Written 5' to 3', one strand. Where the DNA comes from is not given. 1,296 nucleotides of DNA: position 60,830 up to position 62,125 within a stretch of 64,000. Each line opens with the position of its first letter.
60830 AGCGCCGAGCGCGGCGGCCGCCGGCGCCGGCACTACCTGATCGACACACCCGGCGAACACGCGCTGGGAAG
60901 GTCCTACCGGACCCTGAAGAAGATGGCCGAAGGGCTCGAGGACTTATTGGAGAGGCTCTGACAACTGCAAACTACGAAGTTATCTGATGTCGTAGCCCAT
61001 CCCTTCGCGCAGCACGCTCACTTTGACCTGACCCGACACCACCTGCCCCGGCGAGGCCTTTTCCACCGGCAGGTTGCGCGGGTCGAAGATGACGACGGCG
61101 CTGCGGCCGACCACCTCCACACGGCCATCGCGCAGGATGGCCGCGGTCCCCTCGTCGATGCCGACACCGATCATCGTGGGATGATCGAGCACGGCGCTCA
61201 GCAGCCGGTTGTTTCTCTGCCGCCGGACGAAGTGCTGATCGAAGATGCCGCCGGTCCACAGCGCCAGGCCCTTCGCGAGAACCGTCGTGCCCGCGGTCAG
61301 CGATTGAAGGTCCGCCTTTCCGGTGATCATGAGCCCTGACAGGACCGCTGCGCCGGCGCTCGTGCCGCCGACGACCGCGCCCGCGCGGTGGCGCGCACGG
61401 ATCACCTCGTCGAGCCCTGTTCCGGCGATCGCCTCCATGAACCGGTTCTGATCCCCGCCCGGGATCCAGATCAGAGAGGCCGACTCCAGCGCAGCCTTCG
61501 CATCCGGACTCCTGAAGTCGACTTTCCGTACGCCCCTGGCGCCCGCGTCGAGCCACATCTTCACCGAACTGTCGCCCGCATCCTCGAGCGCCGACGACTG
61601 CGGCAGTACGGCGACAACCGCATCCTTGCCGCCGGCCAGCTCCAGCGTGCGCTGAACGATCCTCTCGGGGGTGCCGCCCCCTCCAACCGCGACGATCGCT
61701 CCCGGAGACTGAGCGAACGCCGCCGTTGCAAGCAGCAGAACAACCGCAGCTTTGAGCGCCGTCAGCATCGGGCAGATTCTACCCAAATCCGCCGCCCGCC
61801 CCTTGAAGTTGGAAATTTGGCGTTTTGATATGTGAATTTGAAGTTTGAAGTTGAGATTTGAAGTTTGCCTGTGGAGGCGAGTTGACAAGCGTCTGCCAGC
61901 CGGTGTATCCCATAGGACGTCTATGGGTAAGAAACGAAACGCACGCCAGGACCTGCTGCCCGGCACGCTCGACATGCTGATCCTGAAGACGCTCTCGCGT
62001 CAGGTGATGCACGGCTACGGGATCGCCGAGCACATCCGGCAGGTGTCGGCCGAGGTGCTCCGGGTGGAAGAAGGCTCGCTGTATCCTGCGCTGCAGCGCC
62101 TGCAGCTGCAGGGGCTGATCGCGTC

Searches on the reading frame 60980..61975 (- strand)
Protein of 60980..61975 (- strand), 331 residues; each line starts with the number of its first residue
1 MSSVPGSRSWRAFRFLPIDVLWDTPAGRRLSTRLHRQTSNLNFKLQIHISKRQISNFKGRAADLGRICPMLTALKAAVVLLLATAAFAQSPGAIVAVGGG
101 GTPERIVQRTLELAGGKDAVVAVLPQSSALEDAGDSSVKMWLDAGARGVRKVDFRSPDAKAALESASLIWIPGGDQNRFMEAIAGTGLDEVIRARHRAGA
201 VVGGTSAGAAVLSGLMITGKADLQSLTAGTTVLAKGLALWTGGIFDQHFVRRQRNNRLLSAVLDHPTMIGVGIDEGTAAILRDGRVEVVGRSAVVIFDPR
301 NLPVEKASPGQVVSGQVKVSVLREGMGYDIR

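Call 51: search_protein_families(library=pfam, proteins=[window:60980-61975:-], max_evalue=0.00001)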
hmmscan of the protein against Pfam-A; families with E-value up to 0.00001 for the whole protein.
window:60980-61975:- (331 aa): 1 family
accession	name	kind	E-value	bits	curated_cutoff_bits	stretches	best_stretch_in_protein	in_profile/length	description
PF03575.23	Peptidase_S51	-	1.3e-17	64.6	23.9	1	102-288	14-205/206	Peptidase family S51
